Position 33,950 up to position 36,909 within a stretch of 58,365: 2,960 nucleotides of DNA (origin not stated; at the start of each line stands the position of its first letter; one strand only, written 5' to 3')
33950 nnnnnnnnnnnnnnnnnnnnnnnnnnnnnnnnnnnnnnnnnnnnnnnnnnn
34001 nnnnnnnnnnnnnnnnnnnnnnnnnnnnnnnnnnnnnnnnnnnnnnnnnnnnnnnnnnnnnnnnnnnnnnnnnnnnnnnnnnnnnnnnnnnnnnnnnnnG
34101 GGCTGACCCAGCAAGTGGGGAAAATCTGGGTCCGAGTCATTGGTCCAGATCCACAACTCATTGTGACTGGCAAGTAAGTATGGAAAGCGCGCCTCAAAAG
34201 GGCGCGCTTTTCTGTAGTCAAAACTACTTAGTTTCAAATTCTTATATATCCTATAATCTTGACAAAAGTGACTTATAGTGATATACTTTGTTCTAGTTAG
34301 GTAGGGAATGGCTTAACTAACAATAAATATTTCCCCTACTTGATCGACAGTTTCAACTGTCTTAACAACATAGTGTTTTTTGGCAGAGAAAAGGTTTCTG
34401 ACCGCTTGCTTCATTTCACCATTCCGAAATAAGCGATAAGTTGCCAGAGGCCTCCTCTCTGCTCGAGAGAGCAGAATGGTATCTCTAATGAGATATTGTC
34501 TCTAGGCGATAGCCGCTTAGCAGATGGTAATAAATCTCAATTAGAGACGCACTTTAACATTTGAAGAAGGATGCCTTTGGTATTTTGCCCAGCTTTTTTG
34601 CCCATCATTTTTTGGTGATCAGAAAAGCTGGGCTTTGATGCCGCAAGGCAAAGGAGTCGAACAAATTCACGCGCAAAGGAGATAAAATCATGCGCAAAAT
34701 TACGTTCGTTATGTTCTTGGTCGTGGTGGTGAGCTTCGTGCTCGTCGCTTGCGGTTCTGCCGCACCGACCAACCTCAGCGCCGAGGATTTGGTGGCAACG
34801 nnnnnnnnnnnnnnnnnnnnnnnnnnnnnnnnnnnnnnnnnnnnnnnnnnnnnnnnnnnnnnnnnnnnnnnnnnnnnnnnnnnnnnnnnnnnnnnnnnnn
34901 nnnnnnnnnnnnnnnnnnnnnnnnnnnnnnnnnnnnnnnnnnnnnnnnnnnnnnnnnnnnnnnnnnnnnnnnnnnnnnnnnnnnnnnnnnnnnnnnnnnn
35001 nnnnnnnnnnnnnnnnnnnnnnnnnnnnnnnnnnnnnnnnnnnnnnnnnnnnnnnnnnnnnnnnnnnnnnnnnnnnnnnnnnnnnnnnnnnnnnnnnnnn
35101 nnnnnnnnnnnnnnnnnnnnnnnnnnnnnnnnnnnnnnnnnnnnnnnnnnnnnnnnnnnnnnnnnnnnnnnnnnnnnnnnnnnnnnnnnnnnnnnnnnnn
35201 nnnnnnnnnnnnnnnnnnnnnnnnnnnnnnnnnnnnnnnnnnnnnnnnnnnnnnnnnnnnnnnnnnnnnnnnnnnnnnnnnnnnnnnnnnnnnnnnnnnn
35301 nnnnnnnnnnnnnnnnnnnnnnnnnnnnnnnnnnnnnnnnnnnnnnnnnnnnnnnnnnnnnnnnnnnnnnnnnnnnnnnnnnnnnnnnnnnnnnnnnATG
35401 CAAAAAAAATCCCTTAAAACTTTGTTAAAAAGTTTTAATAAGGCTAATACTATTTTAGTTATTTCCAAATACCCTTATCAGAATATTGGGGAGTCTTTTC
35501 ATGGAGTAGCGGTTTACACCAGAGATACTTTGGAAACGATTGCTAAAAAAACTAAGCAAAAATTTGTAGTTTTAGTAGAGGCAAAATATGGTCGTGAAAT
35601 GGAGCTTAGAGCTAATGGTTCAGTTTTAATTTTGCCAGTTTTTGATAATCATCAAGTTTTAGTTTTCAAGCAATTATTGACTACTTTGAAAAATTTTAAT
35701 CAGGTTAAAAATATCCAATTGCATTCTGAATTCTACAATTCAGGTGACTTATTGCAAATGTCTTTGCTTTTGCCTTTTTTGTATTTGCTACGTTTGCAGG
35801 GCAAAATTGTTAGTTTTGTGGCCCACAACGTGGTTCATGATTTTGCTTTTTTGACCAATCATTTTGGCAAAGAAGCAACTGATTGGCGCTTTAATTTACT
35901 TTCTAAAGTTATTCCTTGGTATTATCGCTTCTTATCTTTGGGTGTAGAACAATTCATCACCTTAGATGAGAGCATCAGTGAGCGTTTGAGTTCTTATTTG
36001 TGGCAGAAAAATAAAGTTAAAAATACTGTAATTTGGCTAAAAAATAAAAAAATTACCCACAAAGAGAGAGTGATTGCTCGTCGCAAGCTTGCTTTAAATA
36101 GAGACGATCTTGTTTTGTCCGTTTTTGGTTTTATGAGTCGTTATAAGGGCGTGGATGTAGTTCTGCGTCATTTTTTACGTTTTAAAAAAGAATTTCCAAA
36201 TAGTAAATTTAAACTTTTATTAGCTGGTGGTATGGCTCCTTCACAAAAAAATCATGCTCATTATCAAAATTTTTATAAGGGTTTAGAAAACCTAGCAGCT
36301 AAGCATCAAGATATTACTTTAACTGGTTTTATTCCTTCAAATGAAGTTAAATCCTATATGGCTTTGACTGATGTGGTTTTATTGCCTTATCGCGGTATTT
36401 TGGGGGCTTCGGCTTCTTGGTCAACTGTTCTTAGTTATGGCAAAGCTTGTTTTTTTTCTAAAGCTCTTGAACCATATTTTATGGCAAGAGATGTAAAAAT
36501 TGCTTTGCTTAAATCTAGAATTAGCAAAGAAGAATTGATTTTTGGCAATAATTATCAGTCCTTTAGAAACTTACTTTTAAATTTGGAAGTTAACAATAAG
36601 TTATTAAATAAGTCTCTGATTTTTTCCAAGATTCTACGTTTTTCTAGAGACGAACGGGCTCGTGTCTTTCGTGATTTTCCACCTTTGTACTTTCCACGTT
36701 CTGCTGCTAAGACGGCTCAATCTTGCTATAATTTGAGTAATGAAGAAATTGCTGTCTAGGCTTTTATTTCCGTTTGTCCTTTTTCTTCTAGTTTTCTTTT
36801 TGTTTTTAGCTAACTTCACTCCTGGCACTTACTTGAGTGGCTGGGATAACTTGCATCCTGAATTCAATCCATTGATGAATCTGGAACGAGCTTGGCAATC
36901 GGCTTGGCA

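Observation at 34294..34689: About 400-nt hairpin-dense untranslated region between a promoter and the lipoprotein ORF: candidate cis-regulatory RNA or ncRNA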

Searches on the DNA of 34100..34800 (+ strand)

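Call 7: search_rna_families(source=window, start=34100, end=34800, threshold=evalue, max_evalue=10, show_alignments=3)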
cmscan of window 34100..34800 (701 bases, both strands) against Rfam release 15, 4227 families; matches with E-value up to 10: 15.
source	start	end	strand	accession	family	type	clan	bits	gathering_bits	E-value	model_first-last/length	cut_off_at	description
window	34176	34221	-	RF02066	STnc320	Gene; sRNA;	-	19.5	50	0.52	1-55/55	no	Salmonella enterica sRNA STnc320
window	34182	34291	-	RF04184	BTnc060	Gene; sRNA;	-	19.2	228.9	1.7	1-213/213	no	Bacteroides sRNA BTnc060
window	34633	34656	+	RF03156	L31-Firmicutes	Cis-reg; leader;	CL00118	18.6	33.3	0.26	1-32/32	no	L31-Firmicutes ribosomal protein leader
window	34206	34308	-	RF00429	SNORA29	Gene; snRNA; snoRNA; HACA-box;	CL00030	18.4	50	1.8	1-140/140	no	Small nucleolar RNA SNORA29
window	34147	34216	+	RF00506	Thr_leader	Cis-reg; leader;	-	18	55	0.98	1-118/118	no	Threonine operon leader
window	34573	34649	+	RF03888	mir-3160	Gene; miRNA;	-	17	80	7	1-83/83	no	mir-3160 microRNA precursor family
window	34350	34401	+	RF01355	CRISPR-DR26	Gene; CRISPR;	-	16.7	39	5.7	1-25/25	no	CRISPR RNA direct repeat element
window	34183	34311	-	RF01416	NrrF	Gene; antisense;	-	16.1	60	1.3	1-160/160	no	NrrF RNA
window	34578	34644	+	RF03681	mir-1295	Gene; miRNA;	-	15.9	100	5.8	1-78/78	no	mir-1295 microRNA precursor family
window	34375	34470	-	RF04017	mir-4864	Gene; miRNA;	-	15.7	100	4.7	1-81/81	no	mir-4864 microRNA precursor family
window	34569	34653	+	RF03323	mir-3613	Gene; miRNA;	-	15.5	91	3.5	1-86/86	no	mir-3613 microRNA precursor family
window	34100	34139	+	RF00275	SNORD56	Gene; snRNA; snoRNA; CD-box;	-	14.2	36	9.7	31-71/71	5'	Small nucleolar RNA SNORD56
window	34294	34402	-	RF00431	SNORA55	Gene; snRNA; snoRNA; HACA-box;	-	13.6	45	4.3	1-135/135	no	Small nucleolar RNA SNORA55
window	34591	34656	+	RF00736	mir-320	Gene; miRNA;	-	12.9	55.5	8.7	1-76/76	no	mir-320 microRNA precursor family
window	34207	34323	-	RF01845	enod40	Gene;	-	11.5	45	3.5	107-216/263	no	Early nodulin 40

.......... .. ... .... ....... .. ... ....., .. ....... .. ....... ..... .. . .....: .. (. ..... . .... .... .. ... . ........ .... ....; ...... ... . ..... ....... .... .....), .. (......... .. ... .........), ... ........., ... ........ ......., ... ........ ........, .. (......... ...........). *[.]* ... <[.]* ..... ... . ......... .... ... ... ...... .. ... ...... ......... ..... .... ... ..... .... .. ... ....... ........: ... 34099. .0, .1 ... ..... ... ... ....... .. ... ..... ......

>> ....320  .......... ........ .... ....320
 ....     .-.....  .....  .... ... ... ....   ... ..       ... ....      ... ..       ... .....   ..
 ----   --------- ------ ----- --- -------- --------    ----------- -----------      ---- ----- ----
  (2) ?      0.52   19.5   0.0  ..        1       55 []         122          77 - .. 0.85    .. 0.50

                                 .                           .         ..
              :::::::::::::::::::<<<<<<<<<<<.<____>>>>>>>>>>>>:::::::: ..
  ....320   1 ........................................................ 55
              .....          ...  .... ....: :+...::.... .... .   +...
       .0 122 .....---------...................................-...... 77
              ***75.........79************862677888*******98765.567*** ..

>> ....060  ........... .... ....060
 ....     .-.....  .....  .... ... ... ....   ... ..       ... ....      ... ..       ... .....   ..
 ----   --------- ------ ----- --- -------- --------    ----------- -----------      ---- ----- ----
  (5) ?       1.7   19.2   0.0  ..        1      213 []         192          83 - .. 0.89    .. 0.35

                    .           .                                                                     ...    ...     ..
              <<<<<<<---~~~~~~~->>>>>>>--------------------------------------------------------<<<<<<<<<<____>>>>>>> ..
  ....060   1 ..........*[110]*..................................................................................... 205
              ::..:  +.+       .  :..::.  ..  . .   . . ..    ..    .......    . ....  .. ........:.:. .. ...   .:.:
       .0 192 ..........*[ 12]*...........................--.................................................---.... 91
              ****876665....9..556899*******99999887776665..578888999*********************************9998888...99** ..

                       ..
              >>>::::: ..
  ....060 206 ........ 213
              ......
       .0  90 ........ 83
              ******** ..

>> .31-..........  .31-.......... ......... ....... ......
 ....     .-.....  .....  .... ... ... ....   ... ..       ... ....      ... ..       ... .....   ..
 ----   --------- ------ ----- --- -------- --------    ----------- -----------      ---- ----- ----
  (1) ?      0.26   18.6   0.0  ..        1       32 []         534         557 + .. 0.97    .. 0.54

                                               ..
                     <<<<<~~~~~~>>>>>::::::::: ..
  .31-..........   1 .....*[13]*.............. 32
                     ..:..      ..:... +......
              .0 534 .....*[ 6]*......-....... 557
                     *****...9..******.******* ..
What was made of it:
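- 34185..34213 (+): Intrinsic terminator of the upstream gene (ORF1): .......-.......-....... followed by TTTTCTG. It marks the 5' limit of the transcription unit. Weak Rfam hits to terminator-type sRNAs cover it (call 7).
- On Any Rfam 15 family (4227 models): At E <= 10 the region 34100-34800 gives only chance-level hits of 11-20 bits against thresholds of 33-229 (call 7).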

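Call 14: search_dna_similar(query=window:34240-34700:+, collection=phages, mode=distant, max_evalue=0.01)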
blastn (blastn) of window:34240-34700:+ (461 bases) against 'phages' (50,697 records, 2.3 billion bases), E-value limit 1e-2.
No match.

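Call 65: build_rna_model(alignment_id=A7, structure=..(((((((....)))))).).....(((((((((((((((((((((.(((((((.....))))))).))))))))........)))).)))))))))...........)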
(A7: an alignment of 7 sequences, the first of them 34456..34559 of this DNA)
Model R1 built from alignment A7 (7 sequences, 109 columns); structure: as given.
model positions 103; base pairs 34; branch points 1; effective number of sequences 1.05; information 0.59 bits per position. Calibrated on 0.2 Mb of random sequence (short: E-values are rough).
structure used (alignment columns):
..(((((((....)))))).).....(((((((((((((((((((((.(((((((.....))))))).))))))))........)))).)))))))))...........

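Call 66: search_with_rna_model(model_id=R1, sources=[window, L079, L085, L083, L082, L077, L086, L080, L003, L070, L068, L073, L089, L092], max_evalue=1, make_alignment=true, show_alignments=0)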
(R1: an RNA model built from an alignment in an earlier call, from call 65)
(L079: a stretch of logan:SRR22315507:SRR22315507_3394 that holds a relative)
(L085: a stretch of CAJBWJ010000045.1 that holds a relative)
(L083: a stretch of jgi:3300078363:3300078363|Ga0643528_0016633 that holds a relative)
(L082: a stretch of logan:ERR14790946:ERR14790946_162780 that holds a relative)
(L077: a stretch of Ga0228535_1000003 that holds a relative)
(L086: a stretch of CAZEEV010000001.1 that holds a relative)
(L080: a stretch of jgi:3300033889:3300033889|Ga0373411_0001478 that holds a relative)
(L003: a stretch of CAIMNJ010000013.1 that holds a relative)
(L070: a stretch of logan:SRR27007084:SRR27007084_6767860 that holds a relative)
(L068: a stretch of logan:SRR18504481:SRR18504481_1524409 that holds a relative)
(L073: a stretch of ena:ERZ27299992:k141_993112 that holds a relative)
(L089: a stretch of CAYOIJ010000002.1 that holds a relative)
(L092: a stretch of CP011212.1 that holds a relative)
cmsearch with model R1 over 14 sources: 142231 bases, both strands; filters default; matches with E-value up to 1: 17.
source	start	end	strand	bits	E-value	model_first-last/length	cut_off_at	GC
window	34456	34559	+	116.1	2.2e-25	1-103/103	no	0.41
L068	18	119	+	113.2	1.1e-24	1-103/103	no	0.4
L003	4768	4869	+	112.4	1.7e-24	1-103/103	no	0.41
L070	1053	1154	+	110.5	5e-24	1-103/103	no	0.38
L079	2882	2985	+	98.7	3.4e-21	1-103/103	no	0.43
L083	2954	3056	+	94.1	4.5e-20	1-103/103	no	0.45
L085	2530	2637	+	83.4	1.7e-17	1-103/103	no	0.4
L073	1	78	+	59.7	8.5e-12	28-103/103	5'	0.37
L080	2933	3038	+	50.9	1.2e-09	1-103/103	no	0.33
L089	1518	1621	-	44.7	3.7e-08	1-103/103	no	0.42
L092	5261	5364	+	44.4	4.3e-08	1-103/103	no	0.39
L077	1547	1651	+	44.3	4.4e-08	1-103/103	no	0.4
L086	2459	2562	+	42.9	9.8e-08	1-103/103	no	0.43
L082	2063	2166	+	42.6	1.2e-07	1-103/103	no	0.39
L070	1026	1074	-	20.3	0.027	1-103/103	no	0.45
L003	4741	4789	-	17.3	0.15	1-103/103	no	0.47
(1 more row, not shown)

Alignment A8: 17 matches aligned to the model, 133 columns, each read 5' to 3' on its own strand. Consensus structure (alignment columns), stored with it:
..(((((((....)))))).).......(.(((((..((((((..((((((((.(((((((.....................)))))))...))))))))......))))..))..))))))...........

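Call 67: search_with_rna_model(model_id=R1, sources=[window, L079, L085, L083, L082, L077, L086, L080, L003, L070, L068, L073, L089, L092], max_evalue=0.00001, make_alignment=true, show_alignments=0)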
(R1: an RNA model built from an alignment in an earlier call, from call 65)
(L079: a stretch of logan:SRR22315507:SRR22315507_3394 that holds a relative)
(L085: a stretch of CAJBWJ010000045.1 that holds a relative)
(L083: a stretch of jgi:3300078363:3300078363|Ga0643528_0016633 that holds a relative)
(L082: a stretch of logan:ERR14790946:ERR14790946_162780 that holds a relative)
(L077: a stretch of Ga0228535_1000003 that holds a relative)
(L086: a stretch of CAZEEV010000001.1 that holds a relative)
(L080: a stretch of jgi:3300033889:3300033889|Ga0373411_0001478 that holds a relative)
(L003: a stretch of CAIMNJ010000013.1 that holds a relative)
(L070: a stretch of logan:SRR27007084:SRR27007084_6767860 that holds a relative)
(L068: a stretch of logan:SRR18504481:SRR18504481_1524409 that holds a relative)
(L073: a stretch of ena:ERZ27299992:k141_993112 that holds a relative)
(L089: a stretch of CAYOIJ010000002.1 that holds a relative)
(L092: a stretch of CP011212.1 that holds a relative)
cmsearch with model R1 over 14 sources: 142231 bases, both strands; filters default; matches with E-value up to 0.00001: 14.
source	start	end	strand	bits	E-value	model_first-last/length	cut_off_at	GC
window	34456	34559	+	116.1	2.2e-25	1-103/103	no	0.41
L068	18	119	+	113.2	1.1e-24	1-103/103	no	0.4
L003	4768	4869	+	112.4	1.7e-24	1-103/103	no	0.41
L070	1053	1154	+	110.5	5e-24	1-103/103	no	0.38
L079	2882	2985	+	98.7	3.4e-21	1-103/103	no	0.43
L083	2954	3056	+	94.1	4.5e-20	1-103/103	no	0.45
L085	2530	2637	+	83.4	1.7e-17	1-103/103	no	0.4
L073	1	78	+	59.7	8.5e-12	28-103/103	5'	0.37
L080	2933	3038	+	50.9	1.2e-09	1-103/103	no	0.33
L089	1518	1621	-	44.7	3.7e-08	1-103/103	no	0.42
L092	5261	5364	+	44.4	4.3e-08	1-103/103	no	0.39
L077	1547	1651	+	44.3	4.4e-08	1-103/103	no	0.4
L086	2459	2562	+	42.9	9.8e-08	1-103/103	no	0.43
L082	2063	2166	+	42.6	1.2e-07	1-103/103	no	0.39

Alignment A9: 14 matches aligned to the model, 117 columns, each read 5' to 3' on its own strand. Consensus structure (alignment columns), stored with it:
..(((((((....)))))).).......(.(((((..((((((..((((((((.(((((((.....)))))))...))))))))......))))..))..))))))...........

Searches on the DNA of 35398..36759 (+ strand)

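Call 72: build_rna_model(alignment_id=A10, structure=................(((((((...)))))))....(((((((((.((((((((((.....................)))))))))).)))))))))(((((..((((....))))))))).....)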
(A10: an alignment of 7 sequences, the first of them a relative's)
Model R2 built from alignment A10 (7 sequences, 127 columns); structure: as given.
model positions 117; base pairs 35; branch points 2; effective number of sequences 1.31; information 0.59 bits per position. Calibrated on 0.2 Mb of random sequence (short: E-values are rough).
structure used (alignment columns):
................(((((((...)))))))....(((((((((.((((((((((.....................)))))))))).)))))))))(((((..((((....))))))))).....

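Call 73: search_with_rna_model(model_id=R2, sources=[window, L079, L085, L083, L082, L077, L086, L080, L003, L070, L068, L073, L089, L092], max_evalue=0.00001, make_alignment=true, show_alignments=0)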
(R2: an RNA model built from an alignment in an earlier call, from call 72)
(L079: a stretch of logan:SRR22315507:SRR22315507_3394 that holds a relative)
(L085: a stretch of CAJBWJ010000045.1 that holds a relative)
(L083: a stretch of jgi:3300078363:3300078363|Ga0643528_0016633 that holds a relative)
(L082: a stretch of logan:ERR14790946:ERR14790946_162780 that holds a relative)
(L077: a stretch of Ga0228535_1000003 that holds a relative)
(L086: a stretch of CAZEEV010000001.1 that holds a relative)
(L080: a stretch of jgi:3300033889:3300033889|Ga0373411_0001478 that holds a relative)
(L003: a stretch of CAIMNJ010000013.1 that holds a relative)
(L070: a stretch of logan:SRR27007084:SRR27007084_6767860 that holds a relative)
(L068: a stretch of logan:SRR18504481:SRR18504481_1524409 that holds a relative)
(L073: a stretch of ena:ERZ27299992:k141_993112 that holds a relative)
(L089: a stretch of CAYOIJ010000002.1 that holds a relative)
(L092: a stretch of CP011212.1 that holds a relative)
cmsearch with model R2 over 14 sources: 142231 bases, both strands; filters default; matches with E-value up to 0.00001: 14.
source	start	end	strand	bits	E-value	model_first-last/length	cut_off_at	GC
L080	3033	3156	+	123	1e-25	1-117/117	no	0.38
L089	1414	1523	-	121.6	2.1e-25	1-117/117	no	0.43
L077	1646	1769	+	120.4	3.9e-25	1-117/117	no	0.41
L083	3051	3168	+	114.8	7.5e-24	1-117/117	no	0.42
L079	2980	3094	+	114.5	8.6e-24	1-117/117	no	0.4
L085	2632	2753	+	112.3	2.8e-23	1-117/117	no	0.38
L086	2557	2666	+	91.7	1.3e-18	1-117/117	no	0.44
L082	2161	2267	+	68.2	2.8e-13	1-117/117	no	0.4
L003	4864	4968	+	67.1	4.9e-13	1-117/117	no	0.39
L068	114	222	+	66.6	6.3e-13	1-117/117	no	0.39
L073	73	178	+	64.7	1.8e-12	1-117/117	no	0.35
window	34554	34659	+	62.3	6e-12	1-117/117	no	0.43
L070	1149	1253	+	61.6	8.6e-12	1-117/117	no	0.39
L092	5359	5482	+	40.1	6.4e-07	1-117/117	no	0.3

Alignment A11: 14 matches aligned to the model, 160 columns, each read 5' to 3' on its own strand. Consensus structure (alignment columns), stored with it:
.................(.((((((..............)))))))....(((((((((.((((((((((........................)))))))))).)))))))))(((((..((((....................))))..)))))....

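Call 113: search_rna_families(sources=[L077, L092, L083, L079, L089, L003, L082, L086], threshold=gathering)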
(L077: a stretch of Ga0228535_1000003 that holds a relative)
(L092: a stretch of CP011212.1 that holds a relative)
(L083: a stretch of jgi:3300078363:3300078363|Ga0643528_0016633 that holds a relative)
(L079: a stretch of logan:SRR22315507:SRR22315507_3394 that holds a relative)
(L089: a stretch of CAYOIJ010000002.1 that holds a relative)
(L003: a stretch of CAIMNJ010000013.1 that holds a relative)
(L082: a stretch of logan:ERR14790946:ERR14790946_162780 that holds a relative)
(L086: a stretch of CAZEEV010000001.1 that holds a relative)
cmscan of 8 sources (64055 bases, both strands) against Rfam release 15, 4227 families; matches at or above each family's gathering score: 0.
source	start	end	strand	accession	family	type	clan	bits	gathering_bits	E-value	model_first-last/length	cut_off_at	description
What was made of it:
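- On Any Rfam 15 family (4227 models): There are no hits in eight homologous loci (call 113).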
